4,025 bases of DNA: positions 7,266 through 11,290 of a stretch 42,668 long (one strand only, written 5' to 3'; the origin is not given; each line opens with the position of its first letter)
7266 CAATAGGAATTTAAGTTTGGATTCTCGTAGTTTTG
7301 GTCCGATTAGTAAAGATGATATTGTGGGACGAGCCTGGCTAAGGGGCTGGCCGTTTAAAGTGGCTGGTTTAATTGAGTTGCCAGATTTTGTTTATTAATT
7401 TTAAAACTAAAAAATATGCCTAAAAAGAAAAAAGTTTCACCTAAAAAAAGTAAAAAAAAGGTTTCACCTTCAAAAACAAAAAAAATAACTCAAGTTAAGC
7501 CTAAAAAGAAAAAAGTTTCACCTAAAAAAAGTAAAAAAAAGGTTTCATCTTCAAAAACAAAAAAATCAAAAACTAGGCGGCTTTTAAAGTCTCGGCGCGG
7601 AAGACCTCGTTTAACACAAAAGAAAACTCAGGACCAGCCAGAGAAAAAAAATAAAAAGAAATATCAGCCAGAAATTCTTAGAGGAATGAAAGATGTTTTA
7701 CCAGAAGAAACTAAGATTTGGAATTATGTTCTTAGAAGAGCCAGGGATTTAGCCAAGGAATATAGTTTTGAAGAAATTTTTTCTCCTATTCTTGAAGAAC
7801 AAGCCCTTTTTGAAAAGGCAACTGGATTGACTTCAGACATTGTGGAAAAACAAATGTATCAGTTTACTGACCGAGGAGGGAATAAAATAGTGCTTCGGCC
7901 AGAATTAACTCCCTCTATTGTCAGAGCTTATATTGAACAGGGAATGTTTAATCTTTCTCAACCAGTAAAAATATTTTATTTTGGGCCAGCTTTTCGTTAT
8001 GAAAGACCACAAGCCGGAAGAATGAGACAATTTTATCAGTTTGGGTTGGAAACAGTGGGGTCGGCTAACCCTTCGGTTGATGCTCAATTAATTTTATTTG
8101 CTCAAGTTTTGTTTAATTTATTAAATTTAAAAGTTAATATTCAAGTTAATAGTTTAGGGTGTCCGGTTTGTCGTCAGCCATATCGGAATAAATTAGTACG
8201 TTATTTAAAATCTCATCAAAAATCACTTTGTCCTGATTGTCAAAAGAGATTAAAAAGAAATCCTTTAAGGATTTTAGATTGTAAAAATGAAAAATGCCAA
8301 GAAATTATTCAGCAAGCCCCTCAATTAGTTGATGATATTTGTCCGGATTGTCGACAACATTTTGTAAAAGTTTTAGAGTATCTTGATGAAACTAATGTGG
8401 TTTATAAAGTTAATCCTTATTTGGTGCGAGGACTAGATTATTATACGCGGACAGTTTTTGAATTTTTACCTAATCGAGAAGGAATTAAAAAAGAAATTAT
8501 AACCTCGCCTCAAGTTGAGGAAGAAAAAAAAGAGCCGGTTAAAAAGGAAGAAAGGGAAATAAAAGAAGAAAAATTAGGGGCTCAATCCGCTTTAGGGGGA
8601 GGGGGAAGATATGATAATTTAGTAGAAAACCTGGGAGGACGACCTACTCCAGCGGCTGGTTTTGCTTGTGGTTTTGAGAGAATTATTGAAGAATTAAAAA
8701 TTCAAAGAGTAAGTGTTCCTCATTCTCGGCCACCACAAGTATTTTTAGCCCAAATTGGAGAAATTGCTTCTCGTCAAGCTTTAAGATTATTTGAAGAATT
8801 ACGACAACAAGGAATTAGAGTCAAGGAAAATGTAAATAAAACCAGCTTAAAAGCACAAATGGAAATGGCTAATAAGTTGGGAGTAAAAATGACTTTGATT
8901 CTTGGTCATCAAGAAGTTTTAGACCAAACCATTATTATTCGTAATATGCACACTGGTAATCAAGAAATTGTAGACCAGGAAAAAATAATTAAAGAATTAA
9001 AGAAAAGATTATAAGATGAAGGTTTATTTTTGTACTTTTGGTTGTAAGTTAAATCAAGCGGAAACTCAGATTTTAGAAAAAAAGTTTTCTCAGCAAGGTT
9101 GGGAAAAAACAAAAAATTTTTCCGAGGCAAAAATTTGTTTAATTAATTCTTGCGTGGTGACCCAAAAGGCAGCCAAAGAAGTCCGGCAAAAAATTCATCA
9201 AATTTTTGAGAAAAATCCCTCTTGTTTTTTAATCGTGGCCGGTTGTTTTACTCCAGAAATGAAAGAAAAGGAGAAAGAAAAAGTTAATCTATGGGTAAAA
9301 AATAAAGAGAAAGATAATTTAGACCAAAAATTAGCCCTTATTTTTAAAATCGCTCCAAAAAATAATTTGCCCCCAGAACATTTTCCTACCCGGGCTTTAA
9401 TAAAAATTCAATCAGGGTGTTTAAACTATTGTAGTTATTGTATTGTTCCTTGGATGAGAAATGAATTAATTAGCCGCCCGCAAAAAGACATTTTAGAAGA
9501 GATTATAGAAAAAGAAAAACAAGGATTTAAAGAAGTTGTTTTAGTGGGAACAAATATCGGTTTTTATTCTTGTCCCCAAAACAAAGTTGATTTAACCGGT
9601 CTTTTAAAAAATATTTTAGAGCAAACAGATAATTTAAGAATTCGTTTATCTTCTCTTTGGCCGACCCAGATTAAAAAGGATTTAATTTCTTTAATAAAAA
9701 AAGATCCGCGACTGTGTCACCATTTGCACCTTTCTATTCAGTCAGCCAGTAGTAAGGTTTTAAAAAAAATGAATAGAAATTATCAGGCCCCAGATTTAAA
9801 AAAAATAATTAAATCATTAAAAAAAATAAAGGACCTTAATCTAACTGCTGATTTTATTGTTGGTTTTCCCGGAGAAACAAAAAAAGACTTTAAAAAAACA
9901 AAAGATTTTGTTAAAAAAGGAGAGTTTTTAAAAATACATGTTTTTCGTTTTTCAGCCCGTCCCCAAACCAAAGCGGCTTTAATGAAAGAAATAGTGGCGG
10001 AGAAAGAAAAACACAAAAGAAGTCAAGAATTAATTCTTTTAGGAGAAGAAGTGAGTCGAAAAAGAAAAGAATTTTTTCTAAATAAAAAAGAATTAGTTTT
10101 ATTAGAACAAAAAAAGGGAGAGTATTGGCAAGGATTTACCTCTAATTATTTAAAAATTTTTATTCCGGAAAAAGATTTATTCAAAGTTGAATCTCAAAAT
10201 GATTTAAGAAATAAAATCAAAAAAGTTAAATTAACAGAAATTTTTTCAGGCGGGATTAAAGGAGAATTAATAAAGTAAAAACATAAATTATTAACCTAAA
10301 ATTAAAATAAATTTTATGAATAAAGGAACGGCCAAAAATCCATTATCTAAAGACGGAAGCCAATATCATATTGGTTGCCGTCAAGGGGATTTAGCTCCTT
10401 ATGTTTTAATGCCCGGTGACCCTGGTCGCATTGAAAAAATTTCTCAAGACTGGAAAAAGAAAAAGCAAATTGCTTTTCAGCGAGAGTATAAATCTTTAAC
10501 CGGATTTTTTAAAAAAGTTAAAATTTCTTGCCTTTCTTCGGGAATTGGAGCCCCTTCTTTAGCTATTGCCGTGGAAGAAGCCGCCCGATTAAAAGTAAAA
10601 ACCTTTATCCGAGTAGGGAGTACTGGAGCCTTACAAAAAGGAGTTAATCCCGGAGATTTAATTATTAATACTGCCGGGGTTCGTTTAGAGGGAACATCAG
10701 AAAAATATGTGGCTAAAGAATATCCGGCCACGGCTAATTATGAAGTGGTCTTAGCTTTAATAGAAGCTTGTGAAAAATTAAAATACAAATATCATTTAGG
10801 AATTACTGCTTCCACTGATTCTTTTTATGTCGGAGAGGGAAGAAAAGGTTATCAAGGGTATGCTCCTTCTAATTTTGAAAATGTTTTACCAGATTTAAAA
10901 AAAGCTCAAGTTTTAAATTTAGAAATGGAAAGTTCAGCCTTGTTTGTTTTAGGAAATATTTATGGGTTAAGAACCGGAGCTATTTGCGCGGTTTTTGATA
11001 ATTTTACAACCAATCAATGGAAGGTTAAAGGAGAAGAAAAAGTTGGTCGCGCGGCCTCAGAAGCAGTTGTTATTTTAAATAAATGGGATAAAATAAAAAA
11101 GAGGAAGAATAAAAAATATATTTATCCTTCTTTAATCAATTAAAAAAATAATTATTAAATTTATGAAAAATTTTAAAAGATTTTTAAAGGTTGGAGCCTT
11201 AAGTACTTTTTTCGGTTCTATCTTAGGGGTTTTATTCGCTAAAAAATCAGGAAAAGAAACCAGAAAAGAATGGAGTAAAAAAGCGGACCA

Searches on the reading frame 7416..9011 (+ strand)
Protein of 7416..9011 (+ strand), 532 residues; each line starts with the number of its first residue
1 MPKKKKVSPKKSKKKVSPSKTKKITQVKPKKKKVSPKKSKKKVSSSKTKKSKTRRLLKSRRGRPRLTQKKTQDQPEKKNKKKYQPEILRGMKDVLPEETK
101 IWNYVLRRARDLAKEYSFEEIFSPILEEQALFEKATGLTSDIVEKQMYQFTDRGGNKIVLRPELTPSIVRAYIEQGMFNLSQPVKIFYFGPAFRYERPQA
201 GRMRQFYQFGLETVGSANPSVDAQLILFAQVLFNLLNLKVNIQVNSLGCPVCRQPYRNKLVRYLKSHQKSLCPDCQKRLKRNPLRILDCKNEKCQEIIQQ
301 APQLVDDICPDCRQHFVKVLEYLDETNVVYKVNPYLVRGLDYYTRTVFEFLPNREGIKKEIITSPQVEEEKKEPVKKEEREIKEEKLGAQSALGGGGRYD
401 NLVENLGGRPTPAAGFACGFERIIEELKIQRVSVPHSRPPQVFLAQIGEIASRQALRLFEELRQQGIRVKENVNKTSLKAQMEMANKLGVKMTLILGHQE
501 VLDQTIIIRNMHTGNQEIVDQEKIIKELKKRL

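Call 8: search_protein_families(library=ncbifam, proteins=[window:7416-9011:+], max_evalue=0.00001)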
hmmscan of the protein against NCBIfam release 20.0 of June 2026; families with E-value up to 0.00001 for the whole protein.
window:7416-9011:+ (532 aa): 25 families
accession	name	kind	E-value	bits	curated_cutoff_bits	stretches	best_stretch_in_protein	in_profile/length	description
TIGR00442.1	hisS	equivalog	9.1e-135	449.7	286.75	2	87-361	2-278/406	histidine--tRNA ligase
NF009085.0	PRK12420.1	equivalog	8.3e-44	150.6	540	2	88-245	7-161/426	histidine--tRNA ligase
TIGR00443.1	hisZ_biosyn_reg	equivalog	2.6e-42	145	271.65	2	92-355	1-275/314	ATP phosphoribosyltransferase regulatory subunit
NF008942.0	PRK12292.2-5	equivalog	3.4e-32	111.6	643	2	86-233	10-154/434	ATP phosphoribosyltransferase regulatory subunit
NF008941.0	PRK12292.2-4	equivalog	6.4e-32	110.9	447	2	89-234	11-151/393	ATP phosphoribosyltransferase regulatory subunit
NF008936.0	PRK12292.1-3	equivalog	1.3e-24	86.8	492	1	81-242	4-157/406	ATP phosphoribosyltransferase regulatory subunit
NF008940.0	PRK12292.2-3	equivalog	3.5e-23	82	450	1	89-355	7-278/404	ATP phosphoribosyltransferase regulatory subunit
NF008953.0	PRK12295.1-6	equivalog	1.3e-21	77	384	1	117-227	27-130/384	ATP phosphoribosyltransferase regulatory subunit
NF008945.0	PRK12292.3-3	equivalog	1.2e-17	64.1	409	1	90-244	5-150/368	ATP phosphoribosyltransferase regulatory subunit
NF008938.0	PRK12292.1-6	equivalog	6.1e-17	61.6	833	1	89-242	10-155/420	ATP phosphoribosyltransferase regulatory subunit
NF009086.0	PRK12421.1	equivalog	3.4e-12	46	318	0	390-488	291-377/389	ATP phosphoribosyltransferase regulatory subunit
TIGR00418.1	thrS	equivalog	3.2e-11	42.9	383.65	1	439-530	472-563/565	threonine--tRNA ligase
NF008939.0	PRK12292.2-1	equivalog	7.4e-11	41.4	335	0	89-244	7-157/391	ATP phosphoribosyltransferase regulatory subunit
NF008951.0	PRK12295.1-4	equivalog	1.2e-10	40.9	364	0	151-236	52-132/374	ATP phosphoribosyltransferase regulatory subunit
NF008943.0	PRK12292.3-1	equivalog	2.9e-10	39.8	690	1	87-236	26-167/403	ATP phosphoribosyltransferase regulatory subunit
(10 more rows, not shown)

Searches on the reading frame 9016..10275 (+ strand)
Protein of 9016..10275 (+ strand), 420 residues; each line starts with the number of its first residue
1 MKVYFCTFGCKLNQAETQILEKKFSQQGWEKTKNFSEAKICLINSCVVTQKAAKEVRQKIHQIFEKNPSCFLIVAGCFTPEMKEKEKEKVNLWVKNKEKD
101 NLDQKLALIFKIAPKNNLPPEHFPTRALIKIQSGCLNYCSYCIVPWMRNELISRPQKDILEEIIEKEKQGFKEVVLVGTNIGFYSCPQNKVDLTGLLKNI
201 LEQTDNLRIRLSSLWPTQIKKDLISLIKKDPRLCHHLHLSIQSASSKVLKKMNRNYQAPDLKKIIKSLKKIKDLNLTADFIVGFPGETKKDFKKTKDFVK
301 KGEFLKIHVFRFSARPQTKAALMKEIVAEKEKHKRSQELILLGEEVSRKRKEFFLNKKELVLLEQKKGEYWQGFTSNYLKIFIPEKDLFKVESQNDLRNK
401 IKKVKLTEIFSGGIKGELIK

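Call 8: search_protein_families(library=ncbifam, proteins=[window:9016-10275:+], max_evalue=0.00001)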
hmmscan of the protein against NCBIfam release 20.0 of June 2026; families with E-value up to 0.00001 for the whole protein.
window:9016-10275:+ (420 aa): 20 families
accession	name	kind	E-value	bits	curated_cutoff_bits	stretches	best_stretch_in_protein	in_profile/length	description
TIGR00089.1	TIGR00089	subfamily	1.1e-106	357.3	251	1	2-412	1-425/429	MiaB/RimO family radical SAM methylthiotransferase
TIGR01579.1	MiaB-like-C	equivalog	7.8e-106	354.8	357.05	1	6-387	2-404/416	tRNA (N(6)-L-threonylcarbamoyladenosine(37)-C(2))-methylthiotransferase MtaB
TIGR01574.1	miaB-methiolase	equivalog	1.2e-76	258.5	355.3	1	2-418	1-436/437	tRNA (N6-isopentenyl adenosine(37)-C2)-methylthiotransferase MiaB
TIGR01578.1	MiaB-like-B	hypoth_equivalog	3.5e-69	233.6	314.7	1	2-390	1-400/421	tRNA (N(6)-L-threonylcarbamoyladenosine(37)-C(2))-methylthiotransferase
TIGR01125.1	TIGR01125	equivalog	1.2e-61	209.1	356.95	1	2-373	1-387/432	30S ribosomal protein S12 methylthiotransferase RimO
NF010916.0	PRK14336.1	equivalog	1.9e-59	201.5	606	1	3-419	4-413/418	tRNA (N6-isopentenyl adenosine(37)-C2)-methylthiotransferase MiaB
TIGR04014.1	B12_SAM_MJ_0865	equivalog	2.9e-20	72.5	360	1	125-330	159-362/434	methyl-coenzyme M reductase glutamine C-methyltransferase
TIGR04013.1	B12_SAM_MJ_1487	hypoth_equivalog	9.8e-19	67.4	251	1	125-341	150-374/382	TIGR04013 family B12-binding domain/radical SAM domain-containing protein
TIGR04479.1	bcpD_PhpK_rSAM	subfamily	3.6e-15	55.3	600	1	117-301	232-408/504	PhpK family radical SAM P-methyltransferase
NF004567.0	PRK05904.1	equivalog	3.6e-10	39.6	355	1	151-331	37-212/353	coproporphyrinogen III oxidase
NF006065.0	PRK08207.2-4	equivalog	2.9e-08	33.1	922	1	192-313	246-367/484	coproporphyrinogen III oxidase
TIGR01212.1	TIGR01212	equivalog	1.3e-07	31.1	180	1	216-308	118-211/302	tRNA modification radical SAM protein MnmL/YtqA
TIGR00538.1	hemN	equivalog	1.5e-07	30.6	324.95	1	190-326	121-253/454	oxygen-independent coproporphyrinogen III oxidase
TIGR04072.2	rSAM_ladder_B12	equivalog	3.5e-07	29.2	360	1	129-329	183-375/443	lipid biosynthesis B12-binding/radical SAM protein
NF038361.1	rSAM_Sden_1168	equivalog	7.2e-07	28.1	575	1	131-317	287-466/560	Sden_1168 family B12-binding radical SAM P-methyltransferase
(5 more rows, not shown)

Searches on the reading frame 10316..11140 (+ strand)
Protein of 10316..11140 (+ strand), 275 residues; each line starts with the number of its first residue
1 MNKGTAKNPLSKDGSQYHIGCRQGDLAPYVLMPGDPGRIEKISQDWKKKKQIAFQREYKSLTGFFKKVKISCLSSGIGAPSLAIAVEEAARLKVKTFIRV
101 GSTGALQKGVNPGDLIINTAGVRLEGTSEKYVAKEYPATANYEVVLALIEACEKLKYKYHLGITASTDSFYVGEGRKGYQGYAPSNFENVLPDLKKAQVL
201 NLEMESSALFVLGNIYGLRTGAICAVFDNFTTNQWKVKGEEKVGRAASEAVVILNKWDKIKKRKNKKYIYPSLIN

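Call 66: search_protein_families(library=pfam, proteins=[window:10316-11140:+], max_evalue=0.001)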
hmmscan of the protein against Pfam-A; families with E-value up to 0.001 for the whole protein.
window:10316-11140:+ (275 aa): 1 family
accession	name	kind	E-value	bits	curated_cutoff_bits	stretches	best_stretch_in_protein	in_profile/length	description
PF01048.26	PNP_UDP_1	-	9.8e-35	120.5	25.1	1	29-249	2-222/233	Phosphorylase superfamily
